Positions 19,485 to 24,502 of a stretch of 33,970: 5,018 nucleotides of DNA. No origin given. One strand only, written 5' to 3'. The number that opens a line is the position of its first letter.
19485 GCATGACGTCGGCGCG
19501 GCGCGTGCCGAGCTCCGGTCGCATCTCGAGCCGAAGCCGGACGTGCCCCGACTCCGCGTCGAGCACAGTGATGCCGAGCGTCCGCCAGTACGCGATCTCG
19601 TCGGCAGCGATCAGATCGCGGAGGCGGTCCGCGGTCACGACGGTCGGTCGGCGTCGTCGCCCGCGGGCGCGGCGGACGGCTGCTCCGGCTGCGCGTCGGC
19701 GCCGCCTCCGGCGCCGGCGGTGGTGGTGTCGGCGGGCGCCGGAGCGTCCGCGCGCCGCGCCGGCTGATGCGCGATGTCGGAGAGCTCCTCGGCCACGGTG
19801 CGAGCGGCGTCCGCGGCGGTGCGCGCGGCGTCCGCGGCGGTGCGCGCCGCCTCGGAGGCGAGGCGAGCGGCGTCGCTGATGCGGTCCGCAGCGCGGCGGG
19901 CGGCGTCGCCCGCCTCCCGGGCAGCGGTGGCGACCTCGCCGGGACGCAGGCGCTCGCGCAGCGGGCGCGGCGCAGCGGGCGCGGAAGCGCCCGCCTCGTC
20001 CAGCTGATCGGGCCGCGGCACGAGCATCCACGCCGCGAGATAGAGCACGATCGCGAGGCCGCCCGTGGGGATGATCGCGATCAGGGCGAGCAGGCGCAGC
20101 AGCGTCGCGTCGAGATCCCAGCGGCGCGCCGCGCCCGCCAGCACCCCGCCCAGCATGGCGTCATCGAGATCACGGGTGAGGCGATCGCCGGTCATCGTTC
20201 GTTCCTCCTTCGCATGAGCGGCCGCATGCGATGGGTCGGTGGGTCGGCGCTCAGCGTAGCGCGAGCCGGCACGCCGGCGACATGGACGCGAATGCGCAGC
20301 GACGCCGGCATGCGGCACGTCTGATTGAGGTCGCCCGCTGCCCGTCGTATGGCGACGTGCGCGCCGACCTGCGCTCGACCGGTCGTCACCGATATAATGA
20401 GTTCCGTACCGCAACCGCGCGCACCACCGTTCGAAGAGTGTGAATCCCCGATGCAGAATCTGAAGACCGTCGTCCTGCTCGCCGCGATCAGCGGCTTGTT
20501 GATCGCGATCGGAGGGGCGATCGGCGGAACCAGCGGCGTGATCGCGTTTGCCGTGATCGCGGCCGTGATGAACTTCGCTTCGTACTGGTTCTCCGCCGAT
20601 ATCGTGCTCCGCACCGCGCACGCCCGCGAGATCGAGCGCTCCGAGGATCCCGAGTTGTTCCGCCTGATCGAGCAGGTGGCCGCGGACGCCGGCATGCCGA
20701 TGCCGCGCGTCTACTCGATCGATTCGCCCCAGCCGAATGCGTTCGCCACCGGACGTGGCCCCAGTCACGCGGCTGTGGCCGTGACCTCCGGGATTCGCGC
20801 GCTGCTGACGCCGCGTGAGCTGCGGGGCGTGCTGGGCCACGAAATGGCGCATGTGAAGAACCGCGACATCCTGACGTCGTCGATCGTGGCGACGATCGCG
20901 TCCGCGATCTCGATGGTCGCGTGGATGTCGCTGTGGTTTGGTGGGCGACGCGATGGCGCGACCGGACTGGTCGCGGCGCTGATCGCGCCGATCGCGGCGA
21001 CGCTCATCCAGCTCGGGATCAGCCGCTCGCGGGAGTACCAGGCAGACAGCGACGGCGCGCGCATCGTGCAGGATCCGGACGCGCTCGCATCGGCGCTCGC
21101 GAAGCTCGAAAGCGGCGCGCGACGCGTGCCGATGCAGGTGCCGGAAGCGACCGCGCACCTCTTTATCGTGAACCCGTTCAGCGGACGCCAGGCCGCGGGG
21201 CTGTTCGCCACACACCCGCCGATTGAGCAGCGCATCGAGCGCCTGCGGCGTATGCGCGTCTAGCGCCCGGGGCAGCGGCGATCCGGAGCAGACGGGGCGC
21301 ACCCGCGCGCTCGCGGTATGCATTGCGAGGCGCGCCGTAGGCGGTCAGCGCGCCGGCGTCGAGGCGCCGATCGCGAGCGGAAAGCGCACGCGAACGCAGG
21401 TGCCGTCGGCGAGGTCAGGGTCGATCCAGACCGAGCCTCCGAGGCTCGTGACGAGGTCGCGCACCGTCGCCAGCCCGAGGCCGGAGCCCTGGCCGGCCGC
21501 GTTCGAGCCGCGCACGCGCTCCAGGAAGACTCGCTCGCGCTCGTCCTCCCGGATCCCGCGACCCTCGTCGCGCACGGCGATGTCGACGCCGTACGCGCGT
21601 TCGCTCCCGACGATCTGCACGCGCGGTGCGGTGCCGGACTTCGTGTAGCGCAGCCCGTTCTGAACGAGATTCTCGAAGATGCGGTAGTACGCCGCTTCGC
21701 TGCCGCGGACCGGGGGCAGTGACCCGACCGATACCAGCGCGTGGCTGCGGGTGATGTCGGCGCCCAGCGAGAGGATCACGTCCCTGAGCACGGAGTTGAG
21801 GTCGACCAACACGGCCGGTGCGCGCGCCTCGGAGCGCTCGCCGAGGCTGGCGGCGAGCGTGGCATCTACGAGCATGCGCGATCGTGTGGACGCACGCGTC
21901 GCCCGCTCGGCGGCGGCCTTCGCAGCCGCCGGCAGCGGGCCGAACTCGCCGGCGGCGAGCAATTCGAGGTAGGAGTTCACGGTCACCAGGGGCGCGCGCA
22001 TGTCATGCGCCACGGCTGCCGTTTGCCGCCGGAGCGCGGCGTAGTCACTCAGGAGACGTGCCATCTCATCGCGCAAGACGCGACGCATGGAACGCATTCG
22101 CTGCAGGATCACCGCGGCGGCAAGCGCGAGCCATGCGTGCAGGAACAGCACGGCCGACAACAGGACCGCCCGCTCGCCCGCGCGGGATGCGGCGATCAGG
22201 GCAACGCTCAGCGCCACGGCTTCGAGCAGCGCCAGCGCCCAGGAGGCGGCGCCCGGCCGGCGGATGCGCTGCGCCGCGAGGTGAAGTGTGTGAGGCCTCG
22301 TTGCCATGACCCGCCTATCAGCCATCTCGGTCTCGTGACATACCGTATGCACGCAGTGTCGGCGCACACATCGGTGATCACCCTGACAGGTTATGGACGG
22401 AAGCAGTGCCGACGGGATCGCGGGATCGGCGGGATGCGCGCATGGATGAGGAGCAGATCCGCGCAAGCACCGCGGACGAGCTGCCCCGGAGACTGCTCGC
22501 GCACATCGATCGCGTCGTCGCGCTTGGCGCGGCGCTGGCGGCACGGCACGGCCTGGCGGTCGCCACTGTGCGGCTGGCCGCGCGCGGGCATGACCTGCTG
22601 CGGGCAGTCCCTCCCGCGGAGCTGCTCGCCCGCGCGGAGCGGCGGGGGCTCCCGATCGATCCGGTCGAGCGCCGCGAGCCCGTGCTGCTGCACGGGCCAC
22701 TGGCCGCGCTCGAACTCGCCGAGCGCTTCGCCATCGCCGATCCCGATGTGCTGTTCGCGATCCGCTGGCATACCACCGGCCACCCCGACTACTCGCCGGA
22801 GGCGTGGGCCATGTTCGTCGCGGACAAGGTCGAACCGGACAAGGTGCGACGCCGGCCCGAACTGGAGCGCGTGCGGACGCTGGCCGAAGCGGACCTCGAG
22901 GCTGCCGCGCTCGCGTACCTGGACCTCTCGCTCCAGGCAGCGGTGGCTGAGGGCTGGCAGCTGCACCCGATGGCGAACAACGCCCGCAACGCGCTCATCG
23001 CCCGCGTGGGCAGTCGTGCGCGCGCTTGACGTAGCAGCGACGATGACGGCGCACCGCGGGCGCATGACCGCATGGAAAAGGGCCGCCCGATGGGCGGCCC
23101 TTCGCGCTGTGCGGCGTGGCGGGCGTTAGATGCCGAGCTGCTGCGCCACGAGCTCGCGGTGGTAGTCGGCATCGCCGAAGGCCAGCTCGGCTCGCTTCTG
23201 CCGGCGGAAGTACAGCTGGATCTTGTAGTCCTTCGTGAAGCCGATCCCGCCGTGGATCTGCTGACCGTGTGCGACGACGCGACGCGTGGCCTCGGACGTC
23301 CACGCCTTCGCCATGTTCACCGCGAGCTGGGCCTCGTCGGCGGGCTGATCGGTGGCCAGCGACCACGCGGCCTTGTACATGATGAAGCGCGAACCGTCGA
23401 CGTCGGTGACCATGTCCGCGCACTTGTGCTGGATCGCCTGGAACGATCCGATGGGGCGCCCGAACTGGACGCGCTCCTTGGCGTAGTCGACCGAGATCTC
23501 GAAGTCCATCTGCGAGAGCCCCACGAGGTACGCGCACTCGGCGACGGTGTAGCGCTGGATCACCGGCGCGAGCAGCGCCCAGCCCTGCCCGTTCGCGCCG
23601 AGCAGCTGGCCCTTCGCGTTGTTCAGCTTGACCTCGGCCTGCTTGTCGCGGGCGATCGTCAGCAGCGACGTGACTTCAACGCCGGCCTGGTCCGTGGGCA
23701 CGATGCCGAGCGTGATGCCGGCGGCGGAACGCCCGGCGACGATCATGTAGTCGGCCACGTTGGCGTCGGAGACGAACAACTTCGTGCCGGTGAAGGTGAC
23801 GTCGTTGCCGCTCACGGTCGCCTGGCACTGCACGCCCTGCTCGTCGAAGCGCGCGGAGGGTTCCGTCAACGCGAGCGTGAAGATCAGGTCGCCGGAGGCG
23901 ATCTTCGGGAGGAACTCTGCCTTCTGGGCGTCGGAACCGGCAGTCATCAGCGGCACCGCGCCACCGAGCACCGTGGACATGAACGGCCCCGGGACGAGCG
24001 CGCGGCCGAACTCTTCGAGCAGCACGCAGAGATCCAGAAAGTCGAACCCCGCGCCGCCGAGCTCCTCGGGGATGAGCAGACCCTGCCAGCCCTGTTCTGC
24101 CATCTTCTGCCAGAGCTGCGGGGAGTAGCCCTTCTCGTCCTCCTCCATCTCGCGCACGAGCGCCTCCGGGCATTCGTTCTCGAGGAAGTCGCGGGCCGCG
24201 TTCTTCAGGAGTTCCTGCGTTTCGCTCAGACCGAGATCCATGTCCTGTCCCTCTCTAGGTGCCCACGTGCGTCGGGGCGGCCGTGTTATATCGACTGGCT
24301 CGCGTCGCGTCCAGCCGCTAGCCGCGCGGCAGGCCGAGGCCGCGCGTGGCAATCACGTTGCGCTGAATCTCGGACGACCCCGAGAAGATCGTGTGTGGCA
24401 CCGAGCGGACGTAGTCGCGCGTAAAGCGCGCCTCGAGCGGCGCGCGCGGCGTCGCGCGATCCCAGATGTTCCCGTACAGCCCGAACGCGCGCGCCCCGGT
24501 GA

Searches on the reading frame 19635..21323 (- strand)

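Call 37: search_protein_families(library=pfam, proteins=[window:19635-21323:-], max_evalue=0.00001)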
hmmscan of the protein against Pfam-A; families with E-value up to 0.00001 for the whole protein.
window:19635-21323:- (562 aa): 1 family
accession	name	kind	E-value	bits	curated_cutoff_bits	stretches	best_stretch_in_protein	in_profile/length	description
PF04024.17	PspC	-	2.2e-15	56.6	25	1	381-437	2-57/58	PspC domain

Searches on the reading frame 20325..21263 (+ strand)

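Call 70: search_protein_families(library=pfam, proteins=[window:20325-21263:+], max_evalue=0.001)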
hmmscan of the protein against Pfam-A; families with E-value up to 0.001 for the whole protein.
window:20325-21263:+ (312 aa): 1 family
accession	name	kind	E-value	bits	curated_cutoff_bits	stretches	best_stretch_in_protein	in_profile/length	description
PF01435.24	Peptidase_M48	-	2.9e-38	132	20.3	1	107-310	3-185/186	Peptidase family M48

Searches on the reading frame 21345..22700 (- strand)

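Call 37: search_protein_families(library=pfam, proteins=[window:21345-22700:-], max_evalue=0.00001)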
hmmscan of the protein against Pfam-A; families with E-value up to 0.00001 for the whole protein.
window:21345-22700:- (451 aa): 2 families
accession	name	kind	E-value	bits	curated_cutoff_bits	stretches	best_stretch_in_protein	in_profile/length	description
PF02518.31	HATPase_c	-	1.1e-19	71.3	26.4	1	335-443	3-110/111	Histidine kinase-, DNA gyrase B-, and HSP90-like ATPase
PF00512.31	HisKA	-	8.7e-06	26.1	26.9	0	223-283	2-59/66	His Kinase A (phospho-acceptor) domain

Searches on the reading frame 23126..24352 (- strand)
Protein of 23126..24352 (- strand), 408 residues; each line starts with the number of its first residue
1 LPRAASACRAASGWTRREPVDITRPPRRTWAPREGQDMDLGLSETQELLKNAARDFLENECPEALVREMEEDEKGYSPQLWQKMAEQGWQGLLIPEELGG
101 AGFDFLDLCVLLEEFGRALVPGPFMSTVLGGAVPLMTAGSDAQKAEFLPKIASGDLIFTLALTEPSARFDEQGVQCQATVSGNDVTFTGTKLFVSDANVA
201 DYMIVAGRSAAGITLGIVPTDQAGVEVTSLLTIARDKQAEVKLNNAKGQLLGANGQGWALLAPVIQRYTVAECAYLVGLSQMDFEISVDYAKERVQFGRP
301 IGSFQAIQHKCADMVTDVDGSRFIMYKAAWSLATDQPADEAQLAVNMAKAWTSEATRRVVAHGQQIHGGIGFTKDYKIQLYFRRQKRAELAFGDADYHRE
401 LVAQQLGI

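Call 37: search_protein_families(library=pfam, proteins=[window:23126-24352:-], max_evalue=0.00001)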
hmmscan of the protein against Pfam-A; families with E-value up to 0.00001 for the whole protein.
window:23126-24352:- (408 aa): 4 families
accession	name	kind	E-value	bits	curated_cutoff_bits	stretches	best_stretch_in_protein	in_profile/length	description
PF00441.29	Acyl-CoA_dh_1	-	1.6e-30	106.7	22.4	1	255-406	1-149/150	Acyl-CoA dehydrogenase, C-terminal domain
PF02771.21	Acyl-CoA_dh_N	-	7.4e-28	97.6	22.9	1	43-155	1-113/113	Acyl-CoA dehydrogenase, N-terminal domain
PF02770.24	Acyl-CoA_dh_M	-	4.2e-11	43.3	33.3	1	160-244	2-95/97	Acyl-CoA dehydrogenase, middle domain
PF08028.16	Acyl-CoA_dh_2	-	7.8e-11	42.8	22.7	1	273-383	4-121/134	Acyl-CoA dehydrogenase, C-terminal domain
